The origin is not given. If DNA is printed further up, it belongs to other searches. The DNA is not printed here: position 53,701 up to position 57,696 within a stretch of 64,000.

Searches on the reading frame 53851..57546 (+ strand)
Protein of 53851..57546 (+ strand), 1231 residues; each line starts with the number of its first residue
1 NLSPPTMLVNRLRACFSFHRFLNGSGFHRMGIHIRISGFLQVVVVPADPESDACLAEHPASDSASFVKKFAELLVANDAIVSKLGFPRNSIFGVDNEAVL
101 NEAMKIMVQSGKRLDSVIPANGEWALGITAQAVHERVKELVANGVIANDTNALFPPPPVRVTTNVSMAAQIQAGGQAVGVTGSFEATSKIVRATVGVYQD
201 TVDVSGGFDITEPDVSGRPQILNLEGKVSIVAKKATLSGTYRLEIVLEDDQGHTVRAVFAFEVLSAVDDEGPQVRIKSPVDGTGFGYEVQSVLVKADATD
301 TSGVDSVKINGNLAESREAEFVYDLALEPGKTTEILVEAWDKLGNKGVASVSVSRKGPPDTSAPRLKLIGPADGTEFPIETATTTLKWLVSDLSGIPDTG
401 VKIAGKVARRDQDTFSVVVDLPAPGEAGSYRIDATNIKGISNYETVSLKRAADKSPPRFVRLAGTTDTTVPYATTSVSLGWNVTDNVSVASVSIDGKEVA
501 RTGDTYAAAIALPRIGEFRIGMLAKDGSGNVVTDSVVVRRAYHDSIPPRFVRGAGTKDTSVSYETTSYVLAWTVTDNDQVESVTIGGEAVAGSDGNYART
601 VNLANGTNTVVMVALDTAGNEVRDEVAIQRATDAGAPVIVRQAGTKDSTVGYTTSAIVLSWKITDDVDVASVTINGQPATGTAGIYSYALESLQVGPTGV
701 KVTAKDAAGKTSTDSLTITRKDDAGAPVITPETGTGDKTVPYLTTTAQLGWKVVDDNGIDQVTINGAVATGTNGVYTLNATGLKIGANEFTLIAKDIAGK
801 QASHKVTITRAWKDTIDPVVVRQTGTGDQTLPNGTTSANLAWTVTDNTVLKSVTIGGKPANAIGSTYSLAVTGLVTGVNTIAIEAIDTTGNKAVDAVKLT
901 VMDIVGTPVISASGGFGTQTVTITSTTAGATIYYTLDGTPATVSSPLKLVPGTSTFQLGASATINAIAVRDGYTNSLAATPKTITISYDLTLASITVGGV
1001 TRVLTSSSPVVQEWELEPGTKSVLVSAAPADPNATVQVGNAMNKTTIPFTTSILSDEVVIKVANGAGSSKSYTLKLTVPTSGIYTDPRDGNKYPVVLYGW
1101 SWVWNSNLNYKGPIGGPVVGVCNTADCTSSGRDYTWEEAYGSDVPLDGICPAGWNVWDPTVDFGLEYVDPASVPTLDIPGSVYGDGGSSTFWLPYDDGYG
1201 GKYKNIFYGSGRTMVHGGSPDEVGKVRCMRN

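Call 11: search_protein_families(library=pfam, proteins=[window:53851-57546:+], max_evalue=0.001)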
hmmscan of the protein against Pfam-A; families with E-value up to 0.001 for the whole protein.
window:53851-57546:+ (1231 aa): 4 families
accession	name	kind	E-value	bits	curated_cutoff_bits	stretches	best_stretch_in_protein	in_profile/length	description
PF09136.16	Glucodextran_B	-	2.9e-21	75.6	27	3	573-630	24-81/83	Glucodextranase, domain B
PF13290.12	CHB_HEX_C_1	-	4.4e-11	43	22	1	916-976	6-63/67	Chitobiase/beta-hexosaminidase C-terminal domain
PF12733.13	Cadherin-like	-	6e-09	36.7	24.2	0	649-720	21-88/89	Cadherin-like beta sandwich domain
PF13287.12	Fn3_assoc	-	2.1e-07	31.4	23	1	921-976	1-52/59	Fn3 associated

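Call 97: search_protein_families(library=ncbifam, proteins=[window:53938-57546:+], max_evalue=0.001)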
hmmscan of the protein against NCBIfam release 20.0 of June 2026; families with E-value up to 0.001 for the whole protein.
window:53938-57546:+ (1202 aa): 1 family
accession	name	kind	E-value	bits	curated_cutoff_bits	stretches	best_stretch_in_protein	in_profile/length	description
TIGR02145.1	Fib_succ_major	domain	8.2e-11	42.9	41.65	1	1056-1127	3-68/176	FISUMP domain-containing protein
